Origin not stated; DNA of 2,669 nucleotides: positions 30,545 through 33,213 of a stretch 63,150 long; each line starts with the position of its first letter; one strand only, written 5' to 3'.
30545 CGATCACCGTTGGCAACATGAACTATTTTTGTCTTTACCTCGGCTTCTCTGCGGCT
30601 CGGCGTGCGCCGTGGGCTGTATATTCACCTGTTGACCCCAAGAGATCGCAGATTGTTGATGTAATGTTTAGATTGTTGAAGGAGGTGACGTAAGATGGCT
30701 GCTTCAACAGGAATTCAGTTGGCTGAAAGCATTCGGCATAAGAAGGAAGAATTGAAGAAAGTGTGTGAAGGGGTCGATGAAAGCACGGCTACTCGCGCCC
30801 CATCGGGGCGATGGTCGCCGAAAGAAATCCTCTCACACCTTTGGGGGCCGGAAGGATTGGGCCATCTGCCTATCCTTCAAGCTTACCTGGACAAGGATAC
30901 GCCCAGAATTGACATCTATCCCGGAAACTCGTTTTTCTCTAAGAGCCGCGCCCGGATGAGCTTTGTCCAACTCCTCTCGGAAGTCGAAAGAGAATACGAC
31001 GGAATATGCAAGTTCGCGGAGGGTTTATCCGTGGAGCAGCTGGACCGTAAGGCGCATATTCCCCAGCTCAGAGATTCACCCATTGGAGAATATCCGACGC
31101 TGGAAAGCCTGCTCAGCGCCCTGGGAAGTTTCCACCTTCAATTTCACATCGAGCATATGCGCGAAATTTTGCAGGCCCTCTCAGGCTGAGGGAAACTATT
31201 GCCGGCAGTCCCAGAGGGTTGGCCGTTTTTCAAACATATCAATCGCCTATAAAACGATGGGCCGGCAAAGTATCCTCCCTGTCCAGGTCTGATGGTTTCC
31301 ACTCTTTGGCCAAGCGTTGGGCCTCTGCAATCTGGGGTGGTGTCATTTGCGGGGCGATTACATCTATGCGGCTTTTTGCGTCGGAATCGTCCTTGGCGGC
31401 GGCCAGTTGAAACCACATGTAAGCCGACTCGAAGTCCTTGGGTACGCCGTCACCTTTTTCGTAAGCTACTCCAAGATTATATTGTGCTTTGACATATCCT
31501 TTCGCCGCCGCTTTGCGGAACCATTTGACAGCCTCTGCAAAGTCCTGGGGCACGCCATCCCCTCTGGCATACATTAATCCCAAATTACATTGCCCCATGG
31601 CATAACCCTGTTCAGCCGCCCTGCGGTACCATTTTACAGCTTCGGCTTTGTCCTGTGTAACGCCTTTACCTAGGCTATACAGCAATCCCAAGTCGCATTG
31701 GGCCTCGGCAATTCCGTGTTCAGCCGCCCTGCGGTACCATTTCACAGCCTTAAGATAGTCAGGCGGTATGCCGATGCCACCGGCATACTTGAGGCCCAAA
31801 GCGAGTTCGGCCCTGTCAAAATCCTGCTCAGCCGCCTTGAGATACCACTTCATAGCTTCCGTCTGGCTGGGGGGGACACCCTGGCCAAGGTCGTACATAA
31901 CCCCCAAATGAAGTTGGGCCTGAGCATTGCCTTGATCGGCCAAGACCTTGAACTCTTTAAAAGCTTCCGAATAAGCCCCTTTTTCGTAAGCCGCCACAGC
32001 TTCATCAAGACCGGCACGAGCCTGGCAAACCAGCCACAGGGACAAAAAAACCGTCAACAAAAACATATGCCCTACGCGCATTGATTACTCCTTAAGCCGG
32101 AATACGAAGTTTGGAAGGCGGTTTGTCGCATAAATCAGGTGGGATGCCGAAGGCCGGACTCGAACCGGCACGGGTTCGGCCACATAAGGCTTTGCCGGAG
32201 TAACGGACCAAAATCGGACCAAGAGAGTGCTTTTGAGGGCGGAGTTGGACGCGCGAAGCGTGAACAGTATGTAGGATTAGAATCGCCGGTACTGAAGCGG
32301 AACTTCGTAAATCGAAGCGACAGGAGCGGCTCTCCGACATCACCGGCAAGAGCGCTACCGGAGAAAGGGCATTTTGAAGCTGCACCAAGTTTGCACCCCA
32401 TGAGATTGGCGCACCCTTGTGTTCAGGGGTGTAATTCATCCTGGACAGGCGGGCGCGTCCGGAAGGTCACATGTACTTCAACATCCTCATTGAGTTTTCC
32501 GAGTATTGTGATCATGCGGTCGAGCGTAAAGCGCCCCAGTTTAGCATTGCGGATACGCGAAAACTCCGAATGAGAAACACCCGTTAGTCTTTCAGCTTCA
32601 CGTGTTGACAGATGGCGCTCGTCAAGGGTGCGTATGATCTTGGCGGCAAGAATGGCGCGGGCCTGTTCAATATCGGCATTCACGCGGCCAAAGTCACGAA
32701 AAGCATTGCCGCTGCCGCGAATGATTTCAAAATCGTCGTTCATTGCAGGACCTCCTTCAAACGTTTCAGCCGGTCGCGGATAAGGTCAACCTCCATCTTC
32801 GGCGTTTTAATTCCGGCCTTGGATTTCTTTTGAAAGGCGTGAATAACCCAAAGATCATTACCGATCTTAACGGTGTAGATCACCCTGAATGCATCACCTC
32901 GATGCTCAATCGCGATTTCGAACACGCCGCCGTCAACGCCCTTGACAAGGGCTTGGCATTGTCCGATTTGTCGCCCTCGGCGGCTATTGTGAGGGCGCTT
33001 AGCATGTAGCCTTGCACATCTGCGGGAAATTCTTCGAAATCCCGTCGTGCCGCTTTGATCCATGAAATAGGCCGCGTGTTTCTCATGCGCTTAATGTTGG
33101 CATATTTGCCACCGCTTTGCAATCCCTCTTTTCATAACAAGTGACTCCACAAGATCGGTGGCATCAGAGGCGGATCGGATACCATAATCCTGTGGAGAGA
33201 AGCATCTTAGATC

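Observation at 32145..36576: Integrase-less 4.3-kb islet bounded by a 31-bp direct repeat of the tRNA-Leu(GAG) 3' end, carrying two uncharacterised proteins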

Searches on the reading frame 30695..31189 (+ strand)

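Call 7: search_protein_families(library=pfam, proteins=[window:30695-31189:+], max_evalue=0.01)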
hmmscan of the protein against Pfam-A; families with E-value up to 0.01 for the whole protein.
window:30695-31189:+ (164 aa): 1 family
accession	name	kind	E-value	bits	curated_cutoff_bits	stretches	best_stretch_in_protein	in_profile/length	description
PF12867.12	DinB_2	-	0.00091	20.1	24.8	1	18-155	7-128/128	DinB superfamily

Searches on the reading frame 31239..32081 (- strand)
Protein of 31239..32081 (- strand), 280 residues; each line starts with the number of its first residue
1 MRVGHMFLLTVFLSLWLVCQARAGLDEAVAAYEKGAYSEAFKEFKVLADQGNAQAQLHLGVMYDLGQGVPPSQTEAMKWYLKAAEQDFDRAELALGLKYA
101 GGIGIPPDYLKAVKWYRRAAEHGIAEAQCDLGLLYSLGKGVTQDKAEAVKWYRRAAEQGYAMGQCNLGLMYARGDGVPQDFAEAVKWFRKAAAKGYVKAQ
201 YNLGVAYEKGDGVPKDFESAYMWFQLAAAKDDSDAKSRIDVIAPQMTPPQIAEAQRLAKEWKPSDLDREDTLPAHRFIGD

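Call 7: search_protein_families(library=pfam, proteins=[window:31239-32081:-], max_evalue=0.01)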
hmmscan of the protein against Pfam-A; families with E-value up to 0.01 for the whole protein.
window:31239-32081:- (280 aa): 1 family
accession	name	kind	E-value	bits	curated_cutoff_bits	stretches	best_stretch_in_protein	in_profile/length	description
PF08238.18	Sel1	-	2.2e-56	186.7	30.7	5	198-232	2-36/36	Sel1 repeat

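Call 64: find_homologous_proteins(query=window:31239-32081:-, max_evalue=1e-40)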
Query window:31239-32081:- (280 aa): 3460 proteins with E <= 1e-40 among 8000 candidates; the best 120 are listed.
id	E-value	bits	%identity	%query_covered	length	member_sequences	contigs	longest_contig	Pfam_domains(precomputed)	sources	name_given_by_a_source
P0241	2.4e-122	426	43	91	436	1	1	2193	PF08238.19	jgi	jgi:TPR repeat protein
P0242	8.8e-118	411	68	96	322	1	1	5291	PF13432.13,PF08238.19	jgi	jgi:hypothetical protein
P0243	1.2e-113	397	47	98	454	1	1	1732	PF13365.13,PF08238.19,PF00089.33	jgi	jgi:TPR repeat protein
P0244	5.9e-107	375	47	87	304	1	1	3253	PF08238.19,PF01471.24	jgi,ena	-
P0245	3.2e-106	373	47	91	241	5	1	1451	PF08238.19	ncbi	-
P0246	1.1e-105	371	52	83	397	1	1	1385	PF25200.2,PF08238.19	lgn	-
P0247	1.5e-104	367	49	80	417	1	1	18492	PF03544.20,PF20604.4,PF23310.2,PF08238.19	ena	-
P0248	1.6e-104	367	53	83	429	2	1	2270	PF13432.13,PF08238.19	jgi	-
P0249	1.6e-104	367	49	85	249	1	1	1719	PF13432.13,PF08238.19,PF07719.24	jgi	-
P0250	1.1e-103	365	44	80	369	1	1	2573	PF08238.19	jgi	-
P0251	1.2e-102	361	47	87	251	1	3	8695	PF08238.19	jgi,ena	-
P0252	5.0e-102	359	50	83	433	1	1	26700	PF08238.19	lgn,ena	-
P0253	7.0e-102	359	49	83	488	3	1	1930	PF20604.4,PF08238.19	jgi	-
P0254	4.8e-101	356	48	79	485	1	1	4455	PF13414.13,PF08238.19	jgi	jgi:uncharacterized protein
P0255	6.4e-101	356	50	65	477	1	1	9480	PF08238.19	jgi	jgi:uncharacterized protein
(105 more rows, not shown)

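Call 65: find_encoding_contigs(protein=P0242, flank=10000, max_places=2)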
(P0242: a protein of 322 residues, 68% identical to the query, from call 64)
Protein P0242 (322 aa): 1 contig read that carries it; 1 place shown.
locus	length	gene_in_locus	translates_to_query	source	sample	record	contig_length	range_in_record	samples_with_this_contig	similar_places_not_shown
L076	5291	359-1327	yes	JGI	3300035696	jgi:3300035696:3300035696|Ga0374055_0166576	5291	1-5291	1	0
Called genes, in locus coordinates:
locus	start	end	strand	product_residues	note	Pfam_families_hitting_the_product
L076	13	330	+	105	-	PF13483:Lactamase_B_3 (weak), PF12706:Lactamase_B_2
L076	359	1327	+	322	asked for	PF13432:TPR_16 (faint), PF08238:Sel1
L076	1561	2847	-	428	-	PF00989:PAS, PF08448:PAS_4, PF13426:PAS_9, PF02518:HATPase_c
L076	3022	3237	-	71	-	-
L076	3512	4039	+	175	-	PF05443:ROS_MUCR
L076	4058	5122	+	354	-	-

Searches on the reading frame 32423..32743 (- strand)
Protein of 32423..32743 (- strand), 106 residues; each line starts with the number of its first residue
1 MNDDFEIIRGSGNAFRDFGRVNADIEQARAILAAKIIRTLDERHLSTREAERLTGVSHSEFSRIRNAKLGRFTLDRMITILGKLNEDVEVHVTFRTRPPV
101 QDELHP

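Call 7: search_protein_families(library=pfam, proteins=[window:32423-32743:-], max_evalue=0.01)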
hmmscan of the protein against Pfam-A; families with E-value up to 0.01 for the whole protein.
window:32423-32743:- (106 aa): 3 families
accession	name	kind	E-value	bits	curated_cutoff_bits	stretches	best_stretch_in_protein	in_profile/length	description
PF13744.12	HTH_37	-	9.3e-18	64.3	27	1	14-92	1-79/80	Helix-turn-helix domain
PF13443.12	HTH_26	-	0.0026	18.4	22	1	36-80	2-46/63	Cro/C1-type HTH DNA-binding domain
PF20432.4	Xre-like-HTH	-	0.008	16.9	25.8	1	26-76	4-57/63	Antitoxin Xre-like helix-turn-helix domain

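Call 8: search_protein_families(library=padloc, proteins=[window:32423-32743:-], max_evalue=0.1)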
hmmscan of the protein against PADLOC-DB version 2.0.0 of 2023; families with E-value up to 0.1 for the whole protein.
window:32423-32743:- (106 aa): 0 families

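Call 9: search_protein_families(library=ncbifam, proteins=[window:32423-32743:-], max_evalue=0.1)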
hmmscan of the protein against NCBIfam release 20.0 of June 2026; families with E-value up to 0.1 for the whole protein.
window:32423-32743:- (106 aa): 1 family
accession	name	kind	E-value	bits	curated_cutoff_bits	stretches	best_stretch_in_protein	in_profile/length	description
NF010465.0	PRK13890.1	equivalog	0.012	15.7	96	1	30-68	4-42/121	conjugal transfer protein TrbA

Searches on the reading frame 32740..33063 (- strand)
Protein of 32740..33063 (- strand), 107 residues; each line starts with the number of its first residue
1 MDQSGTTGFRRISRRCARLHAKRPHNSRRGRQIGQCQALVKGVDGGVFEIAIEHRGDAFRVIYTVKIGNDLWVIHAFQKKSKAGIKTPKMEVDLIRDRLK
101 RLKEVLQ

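Call 7: search_protein_families(library=pfam, proteins=[window:32740-33063:-], max_evalue=0.01)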
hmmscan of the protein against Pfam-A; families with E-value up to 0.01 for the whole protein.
window:32740-33063:- (107 aa): 1 family
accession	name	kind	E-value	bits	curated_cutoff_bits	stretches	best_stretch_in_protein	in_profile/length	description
PF05973.20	Gp49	-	2.1e-14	53.8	23.9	1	39-100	32-90/90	Phage derived protein Gp49-like (DUF891)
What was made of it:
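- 32740..33122 (-): Gp49/HigB-like toxin pseudogene with a +2 frameshift between the ...SDNAKPL and KGVDGG... segments. Pfam PF05973, E = 2e-14, on the C-terminal frame only (call 7).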

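Call 8: search_protein_families(library=padloc, proteins=[window:32740-33063:-], max_evalue=0.1)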
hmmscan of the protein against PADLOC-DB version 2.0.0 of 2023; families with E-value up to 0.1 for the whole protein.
window:32740-33063:- (107 aa): 0 families

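Call 9: search_protein_families(library=ncbifam, proteins=[window:32740-33063:-], max_evalue=0.1)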
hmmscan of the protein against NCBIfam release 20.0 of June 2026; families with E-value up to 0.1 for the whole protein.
window:32740-33063:- (107 aa): 0 families
